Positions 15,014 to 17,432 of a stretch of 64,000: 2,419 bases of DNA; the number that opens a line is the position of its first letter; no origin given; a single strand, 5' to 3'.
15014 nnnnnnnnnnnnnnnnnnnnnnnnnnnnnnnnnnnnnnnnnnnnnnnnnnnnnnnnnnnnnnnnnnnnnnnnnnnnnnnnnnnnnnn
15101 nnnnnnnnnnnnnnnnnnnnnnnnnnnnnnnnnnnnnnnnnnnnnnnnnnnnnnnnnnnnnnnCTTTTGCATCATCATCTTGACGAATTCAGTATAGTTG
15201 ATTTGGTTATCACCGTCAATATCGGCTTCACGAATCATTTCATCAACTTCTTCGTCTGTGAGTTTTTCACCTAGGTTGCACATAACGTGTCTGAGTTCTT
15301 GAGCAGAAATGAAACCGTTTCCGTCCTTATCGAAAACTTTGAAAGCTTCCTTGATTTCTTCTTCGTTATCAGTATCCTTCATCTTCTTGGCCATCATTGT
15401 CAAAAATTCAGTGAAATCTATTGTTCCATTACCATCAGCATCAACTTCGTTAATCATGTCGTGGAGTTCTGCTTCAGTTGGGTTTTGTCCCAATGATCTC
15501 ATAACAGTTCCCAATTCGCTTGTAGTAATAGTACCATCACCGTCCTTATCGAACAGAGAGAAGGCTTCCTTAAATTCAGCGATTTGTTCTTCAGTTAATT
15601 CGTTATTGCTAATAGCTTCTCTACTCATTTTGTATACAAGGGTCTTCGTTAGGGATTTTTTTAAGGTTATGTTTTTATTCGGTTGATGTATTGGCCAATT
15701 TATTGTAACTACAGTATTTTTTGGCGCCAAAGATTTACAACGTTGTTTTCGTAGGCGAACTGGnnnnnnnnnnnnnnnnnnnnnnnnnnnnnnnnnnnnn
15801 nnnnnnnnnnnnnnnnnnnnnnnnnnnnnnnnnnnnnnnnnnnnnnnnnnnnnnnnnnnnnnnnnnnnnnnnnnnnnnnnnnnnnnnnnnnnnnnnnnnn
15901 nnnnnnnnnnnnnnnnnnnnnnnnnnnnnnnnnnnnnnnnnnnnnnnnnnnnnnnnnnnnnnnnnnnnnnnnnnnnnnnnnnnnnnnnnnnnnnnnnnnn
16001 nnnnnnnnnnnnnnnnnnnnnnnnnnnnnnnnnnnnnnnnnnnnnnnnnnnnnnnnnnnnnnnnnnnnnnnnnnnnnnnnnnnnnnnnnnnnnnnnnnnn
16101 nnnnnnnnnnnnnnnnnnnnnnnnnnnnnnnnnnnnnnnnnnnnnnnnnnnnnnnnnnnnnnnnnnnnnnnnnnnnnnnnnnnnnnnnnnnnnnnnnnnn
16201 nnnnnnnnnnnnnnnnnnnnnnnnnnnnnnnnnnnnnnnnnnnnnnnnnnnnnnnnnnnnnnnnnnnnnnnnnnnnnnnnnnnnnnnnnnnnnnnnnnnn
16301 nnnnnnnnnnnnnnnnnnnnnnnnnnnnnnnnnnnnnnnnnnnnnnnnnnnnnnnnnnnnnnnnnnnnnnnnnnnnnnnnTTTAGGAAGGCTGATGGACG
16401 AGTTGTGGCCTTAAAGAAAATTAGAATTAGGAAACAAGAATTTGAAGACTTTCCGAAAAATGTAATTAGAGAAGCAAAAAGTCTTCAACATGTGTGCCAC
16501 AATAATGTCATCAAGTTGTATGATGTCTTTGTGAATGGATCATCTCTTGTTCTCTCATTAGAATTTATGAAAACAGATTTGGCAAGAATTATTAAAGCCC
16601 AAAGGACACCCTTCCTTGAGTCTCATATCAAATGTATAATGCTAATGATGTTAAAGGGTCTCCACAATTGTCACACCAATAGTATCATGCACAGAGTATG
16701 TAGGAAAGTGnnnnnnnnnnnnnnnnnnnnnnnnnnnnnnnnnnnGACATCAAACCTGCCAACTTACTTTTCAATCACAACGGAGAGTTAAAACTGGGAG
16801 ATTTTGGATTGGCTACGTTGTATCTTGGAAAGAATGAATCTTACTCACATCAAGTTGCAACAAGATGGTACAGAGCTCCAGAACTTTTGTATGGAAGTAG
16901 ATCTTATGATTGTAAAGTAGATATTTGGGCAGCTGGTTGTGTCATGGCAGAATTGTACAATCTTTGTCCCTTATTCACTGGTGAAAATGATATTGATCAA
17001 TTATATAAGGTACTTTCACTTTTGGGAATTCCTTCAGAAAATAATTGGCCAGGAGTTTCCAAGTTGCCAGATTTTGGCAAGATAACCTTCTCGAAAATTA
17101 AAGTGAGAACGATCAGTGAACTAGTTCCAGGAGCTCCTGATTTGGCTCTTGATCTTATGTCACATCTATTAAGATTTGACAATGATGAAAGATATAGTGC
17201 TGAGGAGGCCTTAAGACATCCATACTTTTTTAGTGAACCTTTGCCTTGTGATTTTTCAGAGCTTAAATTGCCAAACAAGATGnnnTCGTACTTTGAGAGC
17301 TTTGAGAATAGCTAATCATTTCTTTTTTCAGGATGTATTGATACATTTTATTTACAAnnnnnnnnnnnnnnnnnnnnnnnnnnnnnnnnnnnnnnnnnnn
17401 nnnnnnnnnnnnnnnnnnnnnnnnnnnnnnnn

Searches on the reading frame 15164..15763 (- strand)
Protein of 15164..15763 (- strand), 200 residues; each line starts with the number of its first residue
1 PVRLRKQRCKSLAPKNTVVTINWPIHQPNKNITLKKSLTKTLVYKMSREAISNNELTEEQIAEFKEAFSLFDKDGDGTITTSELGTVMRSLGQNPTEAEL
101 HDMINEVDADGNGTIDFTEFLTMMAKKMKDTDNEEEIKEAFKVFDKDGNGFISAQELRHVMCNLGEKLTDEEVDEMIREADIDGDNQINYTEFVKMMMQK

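Call 22: search_protein_families(library=pfam, proteins=[window:15164-15763:-], max_evalue=0.001)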
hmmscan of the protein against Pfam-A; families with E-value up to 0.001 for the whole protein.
window:15164-15763:- (200 aa): 14 families
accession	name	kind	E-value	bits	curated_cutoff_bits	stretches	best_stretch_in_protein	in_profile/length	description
PF00036.39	EF-hand_1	-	3.7e-39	129.8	25.4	4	136-161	1-26/29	EF hand domain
PF13499.12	EF-hand_7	-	2.8e-38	130.5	30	2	134-198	1-67/67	EF-hand domain pair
PF13405.12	EF-hand_6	-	2.6e-30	101.6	25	2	136-165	1-30/30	EF-hand domain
PF13202.12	EF-hand_5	-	1.3e-25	88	25.9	3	137-161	1-25/25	EF hand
PF13833.12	EF-hand_8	-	4.2e-25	87.7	28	2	152-197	5-51/54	EF-hand domain pair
PF21008.3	AIF-1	-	3.5e-18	66.6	50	2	51-127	30-106/140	Allograft inflammatory factor 1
PF14658.12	EF-hand_9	-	1.6e-16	60.9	37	2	66-126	2-64/66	EF-hand domain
PF10591.15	SPARC_Ca_bdg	-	2.7e-07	31.3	22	0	47-121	41-111/113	Secreted protein acidic and rich in cysteine Ca binding region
PF12763.14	EH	-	1.7e-06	28.3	22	0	56-124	1-66/101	EH domain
PF24548.1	EF_EFCAB10_C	-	3.8e-06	26.9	32.5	0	136-175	2-41/60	EFCAB10, C-terminal EF-hand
PF00404.24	Dockerin_1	-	8.3e-06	26.3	22.9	0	71-124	2-53/57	Dockerin type I domain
PF03672.18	UPF0154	-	0.00012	22.4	27.1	0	79-107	30-58/60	Uncharacterised protein family (UPF0154)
PF08976.17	EF-hand_11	-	0.00036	21.8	21.7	0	136-196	21-81/105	EF-hand domain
PF20742.3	DUF5580_M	-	0.00061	20.2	24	0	117-198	2-83/95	Family of unknown function (DUF5580) middle domain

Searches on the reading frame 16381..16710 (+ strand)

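Call 22: search_protein_families(library=pfam, proteins=[window:16381-16710:+], max_evalue=0.001)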
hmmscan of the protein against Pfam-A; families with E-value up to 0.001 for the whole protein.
window:16381-16710:+ (110 aa): 2 families
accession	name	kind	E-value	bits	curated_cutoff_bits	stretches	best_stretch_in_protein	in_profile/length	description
PF00069.31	Pkinase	-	1.4e-20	74.3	31.7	1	2-105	20-122/263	Protein kinase domain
PF07714.23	PK_Tyr_Ser-Thr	-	9.3e-08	32.1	23.1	1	7-105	29-126/258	Protein tyrosine and serine/threonine kinase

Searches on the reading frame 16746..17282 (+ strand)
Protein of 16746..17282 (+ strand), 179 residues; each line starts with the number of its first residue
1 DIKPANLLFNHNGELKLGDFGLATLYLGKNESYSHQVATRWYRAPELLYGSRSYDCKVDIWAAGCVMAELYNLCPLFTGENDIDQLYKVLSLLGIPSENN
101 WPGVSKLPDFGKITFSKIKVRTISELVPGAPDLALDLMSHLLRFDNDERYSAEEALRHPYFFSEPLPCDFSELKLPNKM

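Call 22: search_protein_families(library=pfam, proteins=[window:16746-17282:+], max_evalue=0.001)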
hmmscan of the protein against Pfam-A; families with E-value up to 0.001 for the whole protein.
window:16746-17282:+ (179 aa): 2 families
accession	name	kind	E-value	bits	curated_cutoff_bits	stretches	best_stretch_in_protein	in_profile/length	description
PF00069.31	Pkinase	-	2.5e-33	116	31.7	1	1-161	123-263/263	Protein kinase domain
PF07714.23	PK_Tyr_Ser-Thr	-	3.5e-08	33.5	23.1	1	1-74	127-201/258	Protein tyrosine and serine/threonine kinase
